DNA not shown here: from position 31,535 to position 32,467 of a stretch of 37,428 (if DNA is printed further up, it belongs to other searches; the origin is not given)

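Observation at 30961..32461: Two-gene cassette next to tRNA-Ser: DUF5343-like protein plus Swt1-type HEPN RNase, a candidate uncharacterised defence or toxin module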

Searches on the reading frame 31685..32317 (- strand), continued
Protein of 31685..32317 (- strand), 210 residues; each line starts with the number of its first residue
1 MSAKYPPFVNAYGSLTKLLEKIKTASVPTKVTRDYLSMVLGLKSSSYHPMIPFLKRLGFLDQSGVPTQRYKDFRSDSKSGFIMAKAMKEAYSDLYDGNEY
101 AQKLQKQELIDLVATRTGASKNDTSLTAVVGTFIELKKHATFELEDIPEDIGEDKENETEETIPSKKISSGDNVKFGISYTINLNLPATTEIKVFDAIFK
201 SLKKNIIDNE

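Call 44: fold_search(model_id=the predicted structure, library=pdb)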
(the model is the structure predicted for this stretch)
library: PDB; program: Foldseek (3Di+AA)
matches with E <= 10: 140; with E <= 0.001: 0
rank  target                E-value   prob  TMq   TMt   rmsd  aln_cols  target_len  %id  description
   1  8c8h_I                1.3e+00  0.03  0.11  0.05  27.9       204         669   12  Cryo EM structure of the vaccinia complete RNA polymerase complex lacking the capping enzyme (released 2024-01-31)
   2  6zqe_JD               1.6e+00  0.07  0.13  0.04  12.6       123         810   17  Cryo-EM structure of the 90S pre-ribosome from Saccharomyces cerevisiae, state Dis-A (Poly-Ala) (released 2020-09-23)
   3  5z56_x                1.6e+00  0.06  0.17  0.08  11.4       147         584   15  cryo-EM structure of a human activated spliceosome (mature Bact) at 5.1 angstrom. (released 2018-09-19)
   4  6zqd_JD               1.8e+00  0.07  0.18  0.06  12.6       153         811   14  Cryo-EM structure of the 90S pre-ribosome from Saccharomyces cerevisiae, state Post-A1 (released 2020-09-23)
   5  5z57_x                1.8e+00  0.06  0.17  0.08  11.4       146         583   15  Cryo-EM structure of the human activated spliceosome (late Bact) at 6.5 angstrom (released 2018-09-19)
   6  6c90_A                1.9e+00  0.09  0.24  0.10   9.2       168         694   13  Human Mtr4 helicase in complex with ZCCHC8-CTD (released 2018-05-30)
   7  5n9d_B                2.0e+00  0.10  0.20  0.07  10.2       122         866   18  Crystal Structure of Drosophila DHX36 helicase in complex with GGGTTAGGGT (released 2018-03-14)
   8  6zqf_JD               2.0e+00  0.06  0.14  0.05  11.5       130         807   16  Cryo-EM structure of the 90S pre-ribosome from Saccharomyces cerevisiae, state Dis-B (Poly-Ala) (released 2020-09-23)
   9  5wsg_e                2.1e+00  0.08  0.21  0.08  13.8       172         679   12  Cryo-EM structure of the Catalytic Step II spliceosome (C* complex) at 4.0 angstrom resolution (released 2017-01-25)
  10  5z58_x                2.1e+00  0.04  0.16  0.08  11.5       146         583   16  Cryo-EM structure of a human activated spliceosome (early Bact) at 4.9 angstrom. (released 2018-09-19)
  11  9dnw_A                2.2e+00  0.05  0.15  0.06  16.6       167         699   16  Human ClC-3:noTMEM9 (released 2025-04-02)
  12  2ml8_MODEL_1_A        2.2e+00  0.04  0.16  0.17  12.6       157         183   16  NMR structure of Saccharomyces cerevisiae Acyl Carrier Protein. (released 2015-02-25)
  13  6ieg_B                2.2e+00  0.04  0.17  0.06  10.8       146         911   16  Crystal structure of human MTR4 (released 2019-04-03)
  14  5n8r_B                2.3e+00  0.08  0.21  0.07  10.2       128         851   18  Crystal Structure of Drosophilia DHX36 helicase in complex with GAGCACTGC (released 2018-03-14)
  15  7vwa                  2.3e+00  0.05  0.15  0.20  13.5       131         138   14  Helicoverpa armigera pheromone-binding protein PBP1 with Z-9-hexadecenal (released 2022-02-02)
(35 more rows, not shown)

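Call 49: find_encoding_contigs(protein=P0116, flank=8000, max_places=4)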
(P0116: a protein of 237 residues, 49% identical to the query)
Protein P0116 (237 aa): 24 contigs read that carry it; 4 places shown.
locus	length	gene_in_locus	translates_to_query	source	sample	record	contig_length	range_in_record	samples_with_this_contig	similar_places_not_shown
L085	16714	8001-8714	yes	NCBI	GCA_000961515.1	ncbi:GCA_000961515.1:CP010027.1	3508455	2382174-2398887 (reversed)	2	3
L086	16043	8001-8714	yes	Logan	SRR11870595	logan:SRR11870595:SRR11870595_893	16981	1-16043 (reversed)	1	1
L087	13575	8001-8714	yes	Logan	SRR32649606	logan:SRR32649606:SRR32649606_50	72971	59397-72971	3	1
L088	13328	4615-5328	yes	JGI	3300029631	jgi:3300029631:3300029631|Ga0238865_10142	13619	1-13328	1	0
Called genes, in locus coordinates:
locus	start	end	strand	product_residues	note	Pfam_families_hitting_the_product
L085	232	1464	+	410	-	PF01547:SBP_bac_1, PF13416:SBP_bac_8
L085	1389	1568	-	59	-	-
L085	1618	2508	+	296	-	PF00528:BPD_transp_1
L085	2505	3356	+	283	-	PF00528:BPD_transp_1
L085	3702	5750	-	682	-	-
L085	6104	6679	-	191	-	PF02913:FAD-oxidase_C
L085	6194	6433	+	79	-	-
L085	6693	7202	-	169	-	-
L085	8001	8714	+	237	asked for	PF17278:DUF5343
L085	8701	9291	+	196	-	PF18731:HEPN_Swt1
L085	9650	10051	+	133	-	-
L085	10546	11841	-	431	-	-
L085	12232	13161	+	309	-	-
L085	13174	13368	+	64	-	-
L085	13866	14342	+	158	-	-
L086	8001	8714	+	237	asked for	PF17278:DUF5343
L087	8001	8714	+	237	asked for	PF17278:DUF5343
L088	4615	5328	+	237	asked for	PF17278:DUF5343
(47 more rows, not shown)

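Call 50: find_encoding_contigs(protein=P0077, flank=8000, max_places=2)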
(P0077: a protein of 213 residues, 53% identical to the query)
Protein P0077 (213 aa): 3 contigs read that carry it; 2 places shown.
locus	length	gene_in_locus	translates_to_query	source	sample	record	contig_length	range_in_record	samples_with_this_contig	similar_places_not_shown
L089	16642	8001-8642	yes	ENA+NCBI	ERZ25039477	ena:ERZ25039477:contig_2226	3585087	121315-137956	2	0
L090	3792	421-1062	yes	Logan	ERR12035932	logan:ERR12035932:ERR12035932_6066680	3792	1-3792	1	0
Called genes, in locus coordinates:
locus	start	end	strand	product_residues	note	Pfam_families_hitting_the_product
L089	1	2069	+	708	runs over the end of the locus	PF01564:Spermine_synth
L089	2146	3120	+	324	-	PF04055:Radical_SAM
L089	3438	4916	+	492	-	PF01875:Memo, PF01871:AMMECR1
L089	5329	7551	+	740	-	PF00317:Ribonuc_red_lgN, PF02867:Ribonuc_red_lgC, PF12637:TSCPD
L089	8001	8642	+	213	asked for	PF17278:DUF5343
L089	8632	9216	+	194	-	PF18731:HEPN_Swt1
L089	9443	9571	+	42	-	-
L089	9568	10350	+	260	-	PF01555:N6_N4_Mtase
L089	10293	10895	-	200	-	-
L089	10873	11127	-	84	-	PF13560:HTH_31, PF01381:HTH_3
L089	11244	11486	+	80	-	-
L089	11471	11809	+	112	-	PF02452:PemK_toxin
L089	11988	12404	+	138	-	PF07883:Cupin_2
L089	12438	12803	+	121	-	PF00190:Cupin_1 (weak), PF01050:MannoseP_isomer, PF02311:AraC_binding, PF07883:Cupin_2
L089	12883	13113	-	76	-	PF01037:AsnC_trans_reg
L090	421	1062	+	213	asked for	PF17278:DUF5343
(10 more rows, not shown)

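Call 51: search_dna_similar(query=window:31685-32317:-, collection=phages, mode=protein, max_evalue=0.001, max_rows=15)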
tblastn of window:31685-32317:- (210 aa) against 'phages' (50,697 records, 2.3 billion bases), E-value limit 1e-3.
No match.

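Call 52: search_dna_similar(query=window:31685-32317:-, collection=plasmids, mode=protein, max_evalue=0.001, max_rows=25)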
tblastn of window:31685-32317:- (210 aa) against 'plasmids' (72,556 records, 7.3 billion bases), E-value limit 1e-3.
No match.

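Call 53: find_related_loci(query=A1, collection=viral_contigs, flank=8000)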
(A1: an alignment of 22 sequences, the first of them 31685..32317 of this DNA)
Query A1 (210 aa) in viral_contigs; peptide patterns used: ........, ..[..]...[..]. (x = any residue, [..] = any of these).
49 stretches matched a pattern; 7 encode a relative of the query (tblastn E <= 1e-3); 7 distinct loci.
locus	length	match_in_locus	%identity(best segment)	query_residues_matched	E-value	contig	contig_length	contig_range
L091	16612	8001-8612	42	6-207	2e-47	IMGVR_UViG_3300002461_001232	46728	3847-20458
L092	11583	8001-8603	43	5-207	3e-47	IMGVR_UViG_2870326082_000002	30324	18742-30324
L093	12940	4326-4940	42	1-207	6e-46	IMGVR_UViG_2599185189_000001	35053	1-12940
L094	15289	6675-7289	41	1-207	7e-46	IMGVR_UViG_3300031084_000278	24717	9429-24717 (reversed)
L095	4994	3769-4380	35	7-207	5e-39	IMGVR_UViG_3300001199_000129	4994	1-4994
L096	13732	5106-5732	35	7-210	4e-38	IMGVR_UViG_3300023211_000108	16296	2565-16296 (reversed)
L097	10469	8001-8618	39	7-207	2e-37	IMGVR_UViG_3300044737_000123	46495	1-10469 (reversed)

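Call 65: search_protein_representatives(alignment_id=A3)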
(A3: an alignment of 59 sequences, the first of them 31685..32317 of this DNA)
Query: 59 sequences, 211 profile positions. Proteins with E-value up to 0.001 (for the whole library): 2332; up to 1e-10: 1375; up to 1e-30: 216. The best 150 are listed.
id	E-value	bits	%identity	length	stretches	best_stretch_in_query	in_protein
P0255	6.3e-92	323.5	-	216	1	2-210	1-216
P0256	4.3e-88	311.0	-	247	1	4-210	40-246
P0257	8.7e-80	283.9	-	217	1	4-210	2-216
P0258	7.2e-73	261.3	-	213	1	1-209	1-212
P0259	7.9e-63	228.5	-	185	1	3-158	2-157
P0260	5.2e-62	225.8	-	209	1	2-209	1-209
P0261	7.6e-59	215.4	-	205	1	6-208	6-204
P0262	3.8e-58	213.2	-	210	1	3-210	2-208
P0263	5.3e-58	212.7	-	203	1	6-209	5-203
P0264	6.8e-58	212.3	-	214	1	7-208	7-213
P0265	6.7e-57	209.1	-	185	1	28-209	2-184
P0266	6.7e-57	209.1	-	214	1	7-209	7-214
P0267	1.3e-56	208.1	-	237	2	7-171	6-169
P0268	1.6e-56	207.8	-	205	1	5-209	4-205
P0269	2.0e-56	207.5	-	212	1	4-209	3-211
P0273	1.8e-55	204.4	-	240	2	2-165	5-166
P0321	1.8e-42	161.9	-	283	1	7-209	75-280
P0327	1.4e-41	159.0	-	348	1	8-209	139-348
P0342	5.8e-39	150.5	-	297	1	8-208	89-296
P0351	2.5e-37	145.2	-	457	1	5-156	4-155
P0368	2.0e-36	142.2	-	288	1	8-209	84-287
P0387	3.5e-35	138.1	-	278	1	5-209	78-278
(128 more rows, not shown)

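Call 66: search_protein_families(library=pfam, proteins=[P0351, P0327, P0342, P0321, P0368, P0387, P0267, P0273], max_evalue=0.01)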
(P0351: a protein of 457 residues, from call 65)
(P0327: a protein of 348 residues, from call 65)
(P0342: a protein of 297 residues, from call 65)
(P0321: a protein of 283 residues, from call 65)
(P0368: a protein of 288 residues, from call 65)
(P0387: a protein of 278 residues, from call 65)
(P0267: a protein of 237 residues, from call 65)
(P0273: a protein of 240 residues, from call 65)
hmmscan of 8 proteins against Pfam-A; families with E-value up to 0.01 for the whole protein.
P0351 (457 aa): 4 families
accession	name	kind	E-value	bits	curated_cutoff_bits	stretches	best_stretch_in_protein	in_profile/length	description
PF17278.7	DUF5343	-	9.7e-40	136.5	27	1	6-143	1-137/140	Family of unknown function (DUF5343)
PF00069.31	Pkinase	-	8.4e-33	114.3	31.7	1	181-445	1-254/263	Protein kinase domain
PF07714.23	PK_Tyr_Ser-Thr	-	4.3e-20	72.5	23.1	1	183-444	3-250/258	Protein tyrosine and serine/threonine kinase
PF01636.29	APH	-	0.0058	16.8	23.2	0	214-309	22-111/239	Phosphotransferase enzyme family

P0327 (348 aa): 1 family
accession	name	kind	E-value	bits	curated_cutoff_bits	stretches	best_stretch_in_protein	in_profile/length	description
PF17278.7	DUF5343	-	1.4e-42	145.7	27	1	140-272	4-138/140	Family of unknown function (DUF5343)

P0342 (297 aa): 1 family
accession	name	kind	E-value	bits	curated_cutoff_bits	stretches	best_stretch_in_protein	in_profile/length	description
PF17278.7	DUF5343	-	3.8e-43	147.6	27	1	89-225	2-138/140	Family of unknown function (DUF5343)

P0321 (283 aa): 1 family
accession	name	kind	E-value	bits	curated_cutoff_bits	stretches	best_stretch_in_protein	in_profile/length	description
PF17278.7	DUF5343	-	2.5e-38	132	27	1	75-212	1-137/140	Family of unknown function (DUF5343)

P0368 (288 aa): 1 family
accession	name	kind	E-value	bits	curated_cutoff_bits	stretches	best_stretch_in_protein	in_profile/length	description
PF17278.7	DUF5343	-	2.2e-29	103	27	1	84-215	2-132/140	Family of unknown function (DUF5343)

P0387 (278 aa): 1 family
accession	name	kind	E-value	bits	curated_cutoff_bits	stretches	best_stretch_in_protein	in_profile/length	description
PF17278.7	DUF5343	-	5.1e-40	137.4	27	1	80-215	1-138/140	Family of unknown function (DUF5343)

P0267 (237 aa): 1 family
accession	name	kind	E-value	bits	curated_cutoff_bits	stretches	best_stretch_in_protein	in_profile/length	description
PF17278.7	DUF5343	-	1.2e-48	165.3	27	1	6-145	1-139/140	Family of unknown function (DUF5343)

P0273 (240 aa): 1 family
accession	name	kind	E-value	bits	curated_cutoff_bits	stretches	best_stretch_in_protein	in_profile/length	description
PF17278.7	DUF5343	-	5.9e-33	114.5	27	1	10-146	1-138/140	Family of unknown function (DUF5343)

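Call 73: search_protein_families(library=padloc, alignment_id=A5, max_evalue=0.00001)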
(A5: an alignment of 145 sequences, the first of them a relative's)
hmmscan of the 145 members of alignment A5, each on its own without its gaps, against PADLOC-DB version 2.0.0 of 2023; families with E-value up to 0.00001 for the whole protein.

A. member 1, L001:6270-7454:+ (395 aa): 0 families

B. families by the number of members that match (of 145 scanned): 193 families (the first 25 are shown)
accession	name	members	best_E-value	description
PDLC04135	mad3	2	3.9e-56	mads_3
PDLC04134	mad2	2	3.2e-52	mads_2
PDLC03019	MTase_I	1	2.3e-224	Type I methyltransferase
PDLC03363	MTase_II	1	3e-140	Type II methyltransferase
PDLC03035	MTase_I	1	3.5e-131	Type I methyltransferase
PDLC04916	PDC-S11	1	2.2e-123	-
PDLC03240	MTase_II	1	2.1e-122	Type II methyltransferase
PDLC04919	PDC-S13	1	6.6e-119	-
PDLC01995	RtcR_PspF2--CARF_AAA_HTH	1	4.8e-106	-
PDLC03031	MTase_I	1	9.2e-89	Type I methyltransferase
PDLC03022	MTase_I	1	7.4e-80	Type I methyltransferase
PDLC04692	PDC-M52B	1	1.1e-78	-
PDLC04693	PDC-M52B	1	1.6e-76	-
PDLC03027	MTase_I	1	3.1e-71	Type I methyltransferase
PDLC01248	Cas1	1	6.4e-63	"CAS-I,CAS-II,CAS-III,CAS-IV,CAS-V,CAS-VI; acquisition_1"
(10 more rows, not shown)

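Call 74: search_protein_families(library=pfam, alignment_id=A5, max_evalue=0.00001)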
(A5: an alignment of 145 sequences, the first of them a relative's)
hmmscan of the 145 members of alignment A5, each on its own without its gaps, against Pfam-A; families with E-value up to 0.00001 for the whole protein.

A. member 1, L001:6270-7454:+ (395 aa): 0 families

B. families by the number of members that match (of 145 scanned): 126 families (the first 25 are shown)
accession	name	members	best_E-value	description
PF01139.22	RtcB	2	8.5e-103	tRNA-splicing ligase RtcB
PF01555.25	N6_N4_Mtase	2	5.7e-32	DNA methylase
PF04542.20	Sigma70_r2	2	2.4e-22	Sigma-70 region 2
PF02463.25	SMC_N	2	5e-14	RecF/RecN/SMC N terminal domain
PF01841.26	Transglut_core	2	1.5e-13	Transglutaminase-like superfamily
PF13476.12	AAA_23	2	1.7e-09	AAA domain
PF02867.20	Ribonuc_red_lgC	1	7.1e-147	Ribonucleotide reductase, barrel domain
PF24844.1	PolC_DP2_central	1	1.2e-116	DNA polymerase II large subunit DP2, central domain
PF06418.20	CTP_synth_N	1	3.8e-112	CTP synthase N-terminus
PF24846.1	PolC_DP2_cat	1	3.1e-111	DNA polymerase II large subunit DP2, catalytic domain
PF02384.22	N6_Mtase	1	7e-111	N-6 DNA Methylase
PF03169.20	OPT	1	2.5e-103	OPT oligopeptide transporter protein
PF05362.19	Lon_C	1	1.8e-87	Lon protease (S16) C-terminal proteolytic domain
PF03833.19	PolC_DP2_N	1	9.2e-85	DNA polymerase II large subunit DP2, N-terminal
PF00118.29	Cpn60_TCP1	1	3.5e-82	TCP-1/cpn60 chaperonin family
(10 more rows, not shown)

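Call 75: search_protein_families(library=pfam, proteins=[L059:3297-4745:-, L032:4202-5860:-, L035:3812-5617:+, L047:2795-5233:+, L028:8585-11068:+, L016:1549-3267:+, L025:357-1406:-, L065:5612-5959:-, L073:3128-3442:+], max_evalue=0.0001)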
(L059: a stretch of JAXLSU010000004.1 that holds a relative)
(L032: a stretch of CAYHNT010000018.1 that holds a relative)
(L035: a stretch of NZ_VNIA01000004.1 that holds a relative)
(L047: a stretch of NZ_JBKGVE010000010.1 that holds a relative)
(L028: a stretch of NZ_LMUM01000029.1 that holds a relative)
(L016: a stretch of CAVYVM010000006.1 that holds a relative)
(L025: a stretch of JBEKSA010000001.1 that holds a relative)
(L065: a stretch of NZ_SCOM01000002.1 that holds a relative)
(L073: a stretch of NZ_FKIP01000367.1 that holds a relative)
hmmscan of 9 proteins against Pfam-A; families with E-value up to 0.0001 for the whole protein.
L059:3297-4745:- (482 aa): 1 family
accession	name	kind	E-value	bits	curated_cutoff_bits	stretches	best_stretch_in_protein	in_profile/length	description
PF00202.27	Aminotran_3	-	6.5e-69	233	30.5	1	89-462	10-400/403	Aminotransferase class-III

L032:4202-5860:- (553 aa): 3 families
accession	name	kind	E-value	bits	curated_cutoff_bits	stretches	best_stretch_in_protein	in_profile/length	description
PF06418.20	CTP_synth_N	-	3.8e-112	374.4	26.1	1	21-283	1-263/265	CTP synthase N-terminus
PF00117.34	GATase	-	1.8e-35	122.8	22.8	1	320-543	3-188/190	Glutamine amidotransferase class-I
PF07722.19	Peptidase_C26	-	5.6e-05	23.5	20.5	0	382-527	94-219/219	Peptidase C26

L035:3812-5617:+ (602 aa): 6 families
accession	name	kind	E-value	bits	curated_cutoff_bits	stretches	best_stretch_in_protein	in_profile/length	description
PF00441.29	Acyl-CoA_dh_1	-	1.9e-37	129.2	22.4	1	257-419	1-144/150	Acyl-CoA dehydrogenase, C-terminal domain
PF21263.2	Acyl-CoA-dh_C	-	1e-36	125.6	27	1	470-573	1-96/96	Acyl-CoA dehydrogenase, C-terminal domain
PF02771.21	Acyl-CoA_dh_N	-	7.2e-34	117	22.9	1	31-144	1-113/113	Acyl-CoA dehydrogenase, N-terminal domain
PF02770.24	Acyl-CoA_dh_M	-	8.1e-25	87.3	33.3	1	148-244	1-96/97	Acyl-CoA dehydrogenase, middle domain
PF08028.16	Acyl-CoA_dh_2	-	1.6e-11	45.1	22.7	1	282-413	11-133/134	Acyl-CoA dehydrogenase, C-terminal domain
PF22924.1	ACOX_C_alpha1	-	2e-10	41.1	27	1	268-415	5-159/169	Acyl-CoA oxidase, C-alpha1 domain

L047:2795-5233:+ (813 aa): 7 families
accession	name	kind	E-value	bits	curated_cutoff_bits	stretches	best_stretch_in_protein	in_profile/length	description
PF05362.19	Lon_C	-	1.8e-87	292.7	21.1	1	584-786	2-204/205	Lon protease (S16) C-terminal proteolytic domain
PF02190.22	LON_substr_bdg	-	8.9e-38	130.7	28.7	1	19-213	1-199/200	ATP-dependent protease La (LON) substrate-binding domain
PF00004.35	AAA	-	2.7e-23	83.3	21.2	1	365-502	1-127/131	ATPase family associated with various cellular activities (AAA)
PF22667.2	Lon_lid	-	1.1e-21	76.6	27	1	525-578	1-55/57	Lon protease AAA+ ATPase lid domain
PF07728.20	AAA_5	-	5e-08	33.5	22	1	365-497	2-138/139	AAA domain (dynein-related subfamily)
PF08298.17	AAA_PrkA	-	2.1e-05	24.2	25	1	332-385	56-108/358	PrkA AAA domain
PF13541.12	ChlI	-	4.3e-05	23.8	27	1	628-754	2-121/121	Subunit ChlI of Mg-chelatase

L028:8585-11068:+ (828 aa): 2 families
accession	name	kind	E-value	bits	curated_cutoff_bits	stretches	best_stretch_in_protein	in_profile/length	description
PF12704.14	MacB_PCD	-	1.8e-30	107.3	27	2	24-243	4-206/207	MacB-like periplasmic core domain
PF02687.27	FtsX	-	1.2e-24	87.2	25.5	2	708-819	2-118/120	FtsX-like permease C-terminal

L016:1549-3267:+ (573 aa): 1 family
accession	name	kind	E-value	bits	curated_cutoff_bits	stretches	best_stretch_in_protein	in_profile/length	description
PF00118.29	Cpn60_TCP1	-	2.5e-75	254.5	34.3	1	39-550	1-488/490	TCP-1/cpn60 chaperonin family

L025:357-1406:- (349 aa): 5 families
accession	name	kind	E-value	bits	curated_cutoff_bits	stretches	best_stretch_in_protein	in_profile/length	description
PF00005.33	ABC_tran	-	5.7e-31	108.4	25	1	38-176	2-137/137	ABC transporter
PF13304.12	AAA_21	-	8.5e-16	59.3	27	1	120-205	220-298/304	AAA domain, putative AbiEii toxin, Type IV TA system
PF13732.12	DrrA1-3_C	-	2.7e-06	28.4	27.4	1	279-341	20-80/81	ATP-binding protein DrrA1-3-like, C-terminal domain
PF02463.25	SMC_N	-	7.2e-05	22.7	40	0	147-213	136-208/220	RecF/RecN/SMC N terminal domain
PF13175.12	AAA_15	-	7.8e-05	22.9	32.1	0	166-205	329-369/374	AAA ATPase domain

L065:5612-5959:- (116 aa): 0 families

L073:3128-3442:+ (105 aa): 0 families
